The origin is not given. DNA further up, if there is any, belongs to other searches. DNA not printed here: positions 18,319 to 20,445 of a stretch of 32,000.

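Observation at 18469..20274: B12-type radical SAM enzyme with non-canonical CX4CX2C spacing embedded between ketosynthase genes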

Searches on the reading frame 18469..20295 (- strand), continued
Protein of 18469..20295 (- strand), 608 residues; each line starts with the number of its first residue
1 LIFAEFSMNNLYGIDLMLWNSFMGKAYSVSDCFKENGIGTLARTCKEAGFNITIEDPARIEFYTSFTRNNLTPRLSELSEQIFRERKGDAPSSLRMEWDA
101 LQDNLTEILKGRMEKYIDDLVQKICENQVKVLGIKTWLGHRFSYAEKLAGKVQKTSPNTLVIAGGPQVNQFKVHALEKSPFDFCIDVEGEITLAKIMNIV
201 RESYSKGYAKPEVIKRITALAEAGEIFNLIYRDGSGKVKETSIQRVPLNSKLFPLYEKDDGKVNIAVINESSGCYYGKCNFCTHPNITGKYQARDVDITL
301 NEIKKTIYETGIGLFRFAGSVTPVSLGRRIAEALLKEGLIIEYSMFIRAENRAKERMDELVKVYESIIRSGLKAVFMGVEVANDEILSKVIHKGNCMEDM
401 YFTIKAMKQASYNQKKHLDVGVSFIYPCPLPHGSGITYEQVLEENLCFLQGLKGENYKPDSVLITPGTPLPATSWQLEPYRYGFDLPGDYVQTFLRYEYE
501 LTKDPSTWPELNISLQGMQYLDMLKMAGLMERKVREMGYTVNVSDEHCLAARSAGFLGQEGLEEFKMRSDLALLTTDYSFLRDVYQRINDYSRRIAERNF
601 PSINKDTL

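Call 23: find_encoding_contigs(protein=P0091, flank=7000, max_places=1)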
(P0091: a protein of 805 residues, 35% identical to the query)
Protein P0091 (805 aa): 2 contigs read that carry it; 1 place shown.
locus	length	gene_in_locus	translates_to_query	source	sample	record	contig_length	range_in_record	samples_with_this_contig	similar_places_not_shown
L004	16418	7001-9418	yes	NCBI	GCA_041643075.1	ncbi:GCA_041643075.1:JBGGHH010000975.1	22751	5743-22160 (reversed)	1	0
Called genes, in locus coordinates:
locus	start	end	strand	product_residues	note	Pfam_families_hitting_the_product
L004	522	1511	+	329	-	PF02504:FA_synthesis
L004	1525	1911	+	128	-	PF07238:PilZ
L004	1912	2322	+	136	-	PF07238:PilZ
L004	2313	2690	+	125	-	PF00072:Response_reg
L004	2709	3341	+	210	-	PF01553:Acyltransferase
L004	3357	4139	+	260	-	PF21926:FeeM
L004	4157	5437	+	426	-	PF02310:B12-binding, PF04055:Radical_SAM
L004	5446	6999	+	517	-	PF00501:AMP-binding, PF13193:AMP-binding_C (weak)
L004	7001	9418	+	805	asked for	PF02310:B12-binding (weak), PF04055:Radical_SAM, PF01553:Acyltransferase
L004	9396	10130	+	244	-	PF01553:Acyltransferase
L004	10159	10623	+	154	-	PF02681:DUF212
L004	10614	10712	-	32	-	-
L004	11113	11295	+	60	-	-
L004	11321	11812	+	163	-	PF01209:Ubie_methyltran, PF02475:TRM5-TYW2_MTfase (weak), PF08241:Methyltransf_11, PF08242:Methyltransf_12, PF13489:Methyltransf_23, PF13649:Methyltransf_25, PF13847:Methyltransf_31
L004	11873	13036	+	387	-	PF13173:AAA_14, PF13635:DUF4143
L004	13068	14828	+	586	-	PF02310:B12-binding (weak), PF04055:Radical_SAM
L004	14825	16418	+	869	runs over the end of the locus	PF00501:AMP-binding, PF01553:Acyltransferase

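Call 24: find_encoding_contigs(protein=P0096, flank=7000, max_places=1)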
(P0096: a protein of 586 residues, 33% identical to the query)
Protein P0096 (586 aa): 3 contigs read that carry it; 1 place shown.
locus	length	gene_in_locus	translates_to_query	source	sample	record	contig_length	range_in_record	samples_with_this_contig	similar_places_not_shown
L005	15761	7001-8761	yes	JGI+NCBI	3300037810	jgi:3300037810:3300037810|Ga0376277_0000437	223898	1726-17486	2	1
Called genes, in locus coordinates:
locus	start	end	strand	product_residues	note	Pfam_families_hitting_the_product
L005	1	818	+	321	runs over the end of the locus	PF18723:HMUDK_hel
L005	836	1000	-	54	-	-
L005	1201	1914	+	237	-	-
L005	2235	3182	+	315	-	PF00005:ABC_tran, PF13304:AAA_21 (faint)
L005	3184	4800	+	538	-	PF12679:ABC2_membrane_2, PF12698:ABC2_membrane_3, PF01061:ABC2_membrane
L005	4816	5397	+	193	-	PF09335:VTT_dom (weak)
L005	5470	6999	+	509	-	PF00501:AMP-binding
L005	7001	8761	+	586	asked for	PF02310:B12-binding, PF04055:Radical_SAM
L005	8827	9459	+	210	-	PF21926:FeeM, PF13444:Acetyltransf_5 (weak)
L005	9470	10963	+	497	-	PF02074:Peptidase_M32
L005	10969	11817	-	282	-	PF21926:FeeM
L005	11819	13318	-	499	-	PF00501:AMP-binding, PF23562:AMP-binding_C_3 (weak)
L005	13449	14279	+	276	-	PF01209:Ubie_methyltran, PF05175:MTS, PF13489:Methyltransf_23, PF13847:Methyltransf_31, PF02390:Methyltransf_4 (weak), PF08241:Methyltransf_11, PF08242:Methyltransf_12, PF13649:Methyltransf_25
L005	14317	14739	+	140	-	-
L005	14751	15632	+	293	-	PF02089:Palm_thioest, PF00561:Abhydrolase_1 (faint)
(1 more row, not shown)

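Call 25: find_encoding_contigs(protein=P0078, flank=8000, max_places=1)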
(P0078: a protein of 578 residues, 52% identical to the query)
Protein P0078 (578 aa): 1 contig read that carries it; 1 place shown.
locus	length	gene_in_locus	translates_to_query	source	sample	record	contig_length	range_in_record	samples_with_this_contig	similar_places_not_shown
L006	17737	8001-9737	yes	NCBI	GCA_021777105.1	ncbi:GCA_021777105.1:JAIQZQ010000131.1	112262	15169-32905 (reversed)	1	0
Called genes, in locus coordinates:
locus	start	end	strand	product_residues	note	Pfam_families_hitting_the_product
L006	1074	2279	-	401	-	PF00657:Lipase_GDSL (weak), PF13472:Lipase_GDSL_2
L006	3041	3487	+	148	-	PF01381:HTH_3, PF13443:HTH_26 (weak)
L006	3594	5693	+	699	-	PF00072:Response_reg (weak), PF13596:PAS_10 (faint), PF00989:PAS, PF08448:PAS_4 (weak), PF13188:PAS_8 (faint), PF13426:PAS_9, PF02518:HATPase_c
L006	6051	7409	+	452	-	PF00072:Response_reg, PF00158:Sigma54_activat, PF01078:Mg_chelatase (faint), PF14532:Sigma54_activ_2, PF07728:AAA_5 (weak), PF25601:AAA_lid_14, PF02954:HTH_8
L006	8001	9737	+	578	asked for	PF02310:B12-binding (weak), PF04055:Radical_SAM (weak)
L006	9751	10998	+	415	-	PF00109:ketoacyl-synt, PF02801:Ketoacyl-synt_C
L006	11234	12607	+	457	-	PF02310:B12-binding (weak), PF04055:Radical_SAM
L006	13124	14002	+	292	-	PF12784:PDDEXK_2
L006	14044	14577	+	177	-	-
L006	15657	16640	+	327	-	-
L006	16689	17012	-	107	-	PF07798:CCDC90-like (faint)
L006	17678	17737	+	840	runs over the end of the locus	PF01590:GAF (weak), PF13185:GAF_2, PF13492:GAF_3, PF13596:PAS_10 (faint), PF00989:PAS, PF00512:HisKA, PF02518:HATPase_c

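Call 31: search_solved_structures(query=A1, max_evalue=1, show_alignments=3)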
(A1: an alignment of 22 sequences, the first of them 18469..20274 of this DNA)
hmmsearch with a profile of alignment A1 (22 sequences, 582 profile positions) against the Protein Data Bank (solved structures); distinct sequences matched with E-value up to 1: 6.
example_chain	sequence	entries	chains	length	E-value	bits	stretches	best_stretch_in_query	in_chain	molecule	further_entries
5ul2_A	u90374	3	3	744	1.8e-10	42.9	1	91-390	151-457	OxsB protein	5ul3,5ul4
7kdx_A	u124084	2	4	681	0.00081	21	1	106-187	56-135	Methyltransferase TokK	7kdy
6p78_A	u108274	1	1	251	0.0022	19.5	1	247-388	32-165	Queuine lyase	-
6wte_A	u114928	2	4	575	0.13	13.7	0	256-298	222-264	B12-binding domain-containing protein | Tryptophan-C2-methyltransferase containing B12-binding domain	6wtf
2qgq_A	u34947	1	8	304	0.64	11.4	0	258-297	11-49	Protein TM_1862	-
4jc0_A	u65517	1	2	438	0.89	10.9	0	257-297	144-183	Ribosomal protein S12 methylthiotransferase RimO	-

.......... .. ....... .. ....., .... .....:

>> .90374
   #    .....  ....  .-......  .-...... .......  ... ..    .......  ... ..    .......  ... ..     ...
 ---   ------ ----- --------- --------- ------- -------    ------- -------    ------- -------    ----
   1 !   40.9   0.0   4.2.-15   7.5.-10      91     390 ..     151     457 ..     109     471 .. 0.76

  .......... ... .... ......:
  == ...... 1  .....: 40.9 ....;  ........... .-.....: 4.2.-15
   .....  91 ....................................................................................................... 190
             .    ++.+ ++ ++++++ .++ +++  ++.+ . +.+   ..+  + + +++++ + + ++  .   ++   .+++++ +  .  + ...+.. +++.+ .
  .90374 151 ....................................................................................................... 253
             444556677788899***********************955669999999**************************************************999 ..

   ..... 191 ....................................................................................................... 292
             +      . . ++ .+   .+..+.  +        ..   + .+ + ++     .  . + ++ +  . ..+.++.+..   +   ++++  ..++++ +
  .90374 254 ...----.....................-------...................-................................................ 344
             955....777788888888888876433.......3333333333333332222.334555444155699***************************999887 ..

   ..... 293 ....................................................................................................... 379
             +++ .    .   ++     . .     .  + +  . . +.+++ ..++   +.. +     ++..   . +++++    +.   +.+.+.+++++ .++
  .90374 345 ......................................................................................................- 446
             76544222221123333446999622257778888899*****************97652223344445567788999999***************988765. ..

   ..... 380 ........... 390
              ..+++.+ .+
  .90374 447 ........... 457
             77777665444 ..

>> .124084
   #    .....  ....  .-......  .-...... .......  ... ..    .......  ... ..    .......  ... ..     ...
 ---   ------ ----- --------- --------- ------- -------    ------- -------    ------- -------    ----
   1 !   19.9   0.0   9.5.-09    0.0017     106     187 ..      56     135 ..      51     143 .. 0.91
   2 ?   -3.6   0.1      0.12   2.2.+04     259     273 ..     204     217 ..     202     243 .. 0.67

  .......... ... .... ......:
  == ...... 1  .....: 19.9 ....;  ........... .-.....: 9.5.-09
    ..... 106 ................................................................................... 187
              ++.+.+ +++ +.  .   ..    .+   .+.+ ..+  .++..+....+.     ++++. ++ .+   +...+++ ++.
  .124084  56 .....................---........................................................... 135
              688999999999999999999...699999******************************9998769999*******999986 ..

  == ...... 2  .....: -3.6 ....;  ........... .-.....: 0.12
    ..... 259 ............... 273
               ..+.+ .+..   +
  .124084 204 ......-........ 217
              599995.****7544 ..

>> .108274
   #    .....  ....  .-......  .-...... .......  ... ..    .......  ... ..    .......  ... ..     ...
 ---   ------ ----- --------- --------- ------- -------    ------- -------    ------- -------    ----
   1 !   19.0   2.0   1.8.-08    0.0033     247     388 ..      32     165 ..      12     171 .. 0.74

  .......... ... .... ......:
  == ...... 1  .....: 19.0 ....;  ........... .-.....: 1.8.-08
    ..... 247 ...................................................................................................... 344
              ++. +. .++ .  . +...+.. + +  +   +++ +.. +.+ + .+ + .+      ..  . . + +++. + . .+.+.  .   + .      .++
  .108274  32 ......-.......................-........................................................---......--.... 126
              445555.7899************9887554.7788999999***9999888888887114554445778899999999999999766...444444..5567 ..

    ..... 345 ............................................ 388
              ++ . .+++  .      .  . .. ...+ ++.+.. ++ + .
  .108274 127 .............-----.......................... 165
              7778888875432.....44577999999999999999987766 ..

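Call 32: find_related_loci(query=A1, collection=genome_contigs, flank=8000)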
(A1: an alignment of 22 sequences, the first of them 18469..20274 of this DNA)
Query A1 (601 aa) in genome_contigs; peptide patterns used: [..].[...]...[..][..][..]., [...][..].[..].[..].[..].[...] (x = any residue, [..] = any of these).
117 stretches matched a pattern; 91 encode a relative of the query (tblastn E <= 1e-3); the best 80 are kept; 78 distinct loci.
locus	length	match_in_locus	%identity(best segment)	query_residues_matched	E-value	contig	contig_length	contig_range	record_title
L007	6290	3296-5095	89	1-600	0e+0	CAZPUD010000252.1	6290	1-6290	MAG TPA_asm: uncultured candidatus Brocadiaceae bacterium isolate SRP093185_co1_14 genome assembly, contig: NODE_9432_le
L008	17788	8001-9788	78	3-598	0e+0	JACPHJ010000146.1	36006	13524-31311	MAG: Planctomycetota bacterium isolate NC_groundwater_411_Ag_B-0.1um_42_12 GD18-4_B1_scaffold_1183185, whole genome shot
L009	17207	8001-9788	77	3-598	0e+0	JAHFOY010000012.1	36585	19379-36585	MAG: Planctomycetota bacterium isolate nzgw514 NODE_1019_length_36586_cov_4.180474, whole genome shotgun sequence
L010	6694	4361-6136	76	1-592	0e+0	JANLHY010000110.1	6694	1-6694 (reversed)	MAG: Candidatus Brocadiaceae bacterium isolate S40-1 k99_464711, whole genome shotgun sequence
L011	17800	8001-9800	75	1-601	0e+0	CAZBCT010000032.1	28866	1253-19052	MAG TPA_asm: uncultured Candidatus Brocadia sp. isolate SRP323723_co1_49 genome assembly, contig: NODE_1305_length_28866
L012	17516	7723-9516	75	1-598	0e+0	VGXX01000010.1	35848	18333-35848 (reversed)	MAG: Planctomycetota bacterium isolate M_DeepCast_100m_m2_243 M_DeepCast_100m_m2_243_Ga0194119_10001986, whole genome sh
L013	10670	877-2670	75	1-598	0e+0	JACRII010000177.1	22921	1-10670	MAG: Planctomycetota bacterium isolate NC_groundwater_1799_Pr3_B-0.1um_42_210 SR-2_scaffold_141_3046142, whole genome sh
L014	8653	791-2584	75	1-598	0e+0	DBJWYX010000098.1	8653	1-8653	MAG TPA_asm: Candidatus Wunengus sp. YC64 NODE_3331_length_8653_cov_5.874855, whole genome shotgun sequence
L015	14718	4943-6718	75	1-592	0e+0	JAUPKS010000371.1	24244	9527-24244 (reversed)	MAG: Planctomycetota bacterium isolate erpe_2018_pw_0hr_WHONDRS-PP48-000085_B_bin.5 scaffold_1996895, whole genome shotg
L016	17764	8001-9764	75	8-595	0e+0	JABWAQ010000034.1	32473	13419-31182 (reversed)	MAG: Candidatus Brocadia sp. isolate MAG_8 scaffold_1185, whole genome shotgun sequence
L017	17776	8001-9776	74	1-593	0e+0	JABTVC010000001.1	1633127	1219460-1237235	MAG: Planctomycetia bacterium isolate H5_AMX3 seq001, whole genome shotgun sequence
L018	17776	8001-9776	74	1-592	0e+0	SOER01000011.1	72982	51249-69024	MAG: Candidatus Loosdrechtia aerotolerans isolate YC1 NODE_11_length_72982_cov_12.767566, whole genome shotgun sequence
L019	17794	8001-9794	71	1-598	0e+0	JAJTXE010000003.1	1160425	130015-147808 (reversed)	MAG: Candidatus Brocadia sp. isolate DTUAMX2 3-Genome30, whole genome shotgun sequence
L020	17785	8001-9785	71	6-600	0e+0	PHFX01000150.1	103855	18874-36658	MAG: Candidatus Brocadia sp. WS118 scaffold_5, whole genome shotgun sequence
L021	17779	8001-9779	71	1-593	0e+0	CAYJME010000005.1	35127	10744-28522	MAG TPA_asm: uncultured candidatus Brocadiaceae bacterium isolate ERP124720_co1_148 genome assembly, contig: NODE_1686_l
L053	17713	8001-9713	35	8-586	2e-103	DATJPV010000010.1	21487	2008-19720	MAG TPA_asm: Patescibacteria group bacterium isolate SMAG_U14922 k141_382830, whole genome shotgun sequence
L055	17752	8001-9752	33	8-593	5e-99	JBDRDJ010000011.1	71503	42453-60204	MAG: Candidatus Omnitrophota bacterium isolate MEGAHIT-group-1.241 k141_3736019, whole genome shotgun sequence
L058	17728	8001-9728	33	9-592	1e-96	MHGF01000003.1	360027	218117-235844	MAG: Omnitrophica WOR_2 bacterium GWF2_43_52 gwf2_scaffold_118, whole genome shotgun sequence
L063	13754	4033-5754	32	9-590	3e-95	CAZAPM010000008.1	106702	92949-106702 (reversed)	MAG TPA_asm: uncultured Planctomycetales bacterium isolate binchicken_co79_72 genome assembly, contig: NODE_95_length_10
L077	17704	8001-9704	30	7-589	1e-77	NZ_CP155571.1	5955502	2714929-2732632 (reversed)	Sporomusa acidovorans DSM 3132 chromosome, complete genome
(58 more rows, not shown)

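Call 36: predict_structure(alignment_id=A1)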
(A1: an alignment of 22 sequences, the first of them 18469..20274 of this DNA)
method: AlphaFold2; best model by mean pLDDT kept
length: 601 residues; sequences in the alignment: 22
mean_pLDDT: 92.2   pTM: 0.90
mean pLDDT of the five models: 92.2, 92.2, 91.4, 91.1, 90.9
residues with pLDDT >= 90: 492; 70-90: 87; 50-70: 11; < 50: 11
segments of 3 or more residues with pLDDT < 50: 1-4, 595-601
pLDDT, mean of each block of 10 residues (from residue 1): 69 93 89 93 95 94 92 72 77 93 97 97 96 95 97 96 94 96 94 96 98 97 96 94 90 92 85 87 91 96 95 89 98 96 95 98 97 96 93 98 97 96 94 98 97 94 92 96 93 73 92 94 94 92 96 91 91 96 97 60 41
secondary structure, 60 per line:
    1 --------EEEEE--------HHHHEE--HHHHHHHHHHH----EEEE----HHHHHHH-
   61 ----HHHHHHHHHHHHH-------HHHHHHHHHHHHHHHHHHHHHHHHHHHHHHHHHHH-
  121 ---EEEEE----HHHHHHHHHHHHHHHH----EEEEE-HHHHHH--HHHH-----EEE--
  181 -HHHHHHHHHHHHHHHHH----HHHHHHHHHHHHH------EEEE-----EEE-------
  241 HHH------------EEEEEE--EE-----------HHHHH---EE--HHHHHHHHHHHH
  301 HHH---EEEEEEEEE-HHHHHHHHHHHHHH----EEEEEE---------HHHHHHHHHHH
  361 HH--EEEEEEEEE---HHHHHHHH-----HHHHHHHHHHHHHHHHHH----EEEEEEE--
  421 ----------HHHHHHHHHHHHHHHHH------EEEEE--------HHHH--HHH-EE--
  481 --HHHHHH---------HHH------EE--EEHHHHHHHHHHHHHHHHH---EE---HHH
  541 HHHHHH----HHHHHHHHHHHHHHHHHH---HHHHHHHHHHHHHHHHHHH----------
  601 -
elements in order: E9-13 H22-25 H30-40 E45-48 H53-59 H65-77 H85-119 E124-128 H133-148 E153-157 H159-164 H167-170 E176-178 H182-198 H203-215 E222-225 E231-233 E256-261 H277-281 H289-303 E307-315 H317-330 E335-340 H350-362 E365-373 H377-384 H390-407 E412-418 H431-447 E454-458 H467-470 H483-488 H513-529 H538-546 H551-568 H572-590

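Call 39: search_protein_representatives(alignment_id=A1)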
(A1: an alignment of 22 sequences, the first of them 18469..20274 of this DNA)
Query: 22 sequences, 582 profile positions. Proteins with E-value up to 0.001 (for the whole library): 20795; up to 1e-10: 5174; up to 1e-30: 215. The best 150 are listed.
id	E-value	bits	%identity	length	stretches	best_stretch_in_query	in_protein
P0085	1.5e-251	852.2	-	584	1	1-581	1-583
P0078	1.0e-235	800.0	-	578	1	11-581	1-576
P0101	2.9e-233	791.9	-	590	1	1-580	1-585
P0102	2.1e-229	779.1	-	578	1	4-581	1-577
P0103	8.3e-227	770.5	-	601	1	3-578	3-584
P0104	1.6e-209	713.5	-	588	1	3-581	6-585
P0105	3.6e-204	695.8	-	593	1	3-579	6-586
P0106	3.9e-204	695.7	-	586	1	2-580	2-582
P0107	9.6e-187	638.2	-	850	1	1-581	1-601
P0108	7.1e-185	632.1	-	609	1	1-581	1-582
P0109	2.8e-182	623.5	-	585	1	1-579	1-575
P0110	4.9e-181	619.4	-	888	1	2-565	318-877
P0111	5.3e-176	602.8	-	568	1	1-546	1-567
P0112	1.8e-168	577.9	-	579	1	3-581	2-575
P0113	9.0e-160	549.2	-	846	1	3-581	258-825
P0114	2.8e-159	547.6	-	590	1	2-581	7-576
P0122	1.4e-141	489.1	-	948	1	3-581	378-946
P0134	5.3e-87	308.9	-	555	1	6-570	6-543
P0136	5.5e-80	285.7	-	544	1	17-573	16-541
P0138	2.4e-78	280.3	-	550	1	17-571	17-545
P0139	4.7e-77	276.1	-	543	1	14-571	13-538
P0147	5.7e-73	262.6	-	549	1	15-571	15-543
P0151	4.6e-71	256.3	-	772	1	23-574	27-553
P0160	1.1e-68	248.4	-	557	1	20-540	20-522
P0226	1.6e-51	191.8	-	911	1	20-574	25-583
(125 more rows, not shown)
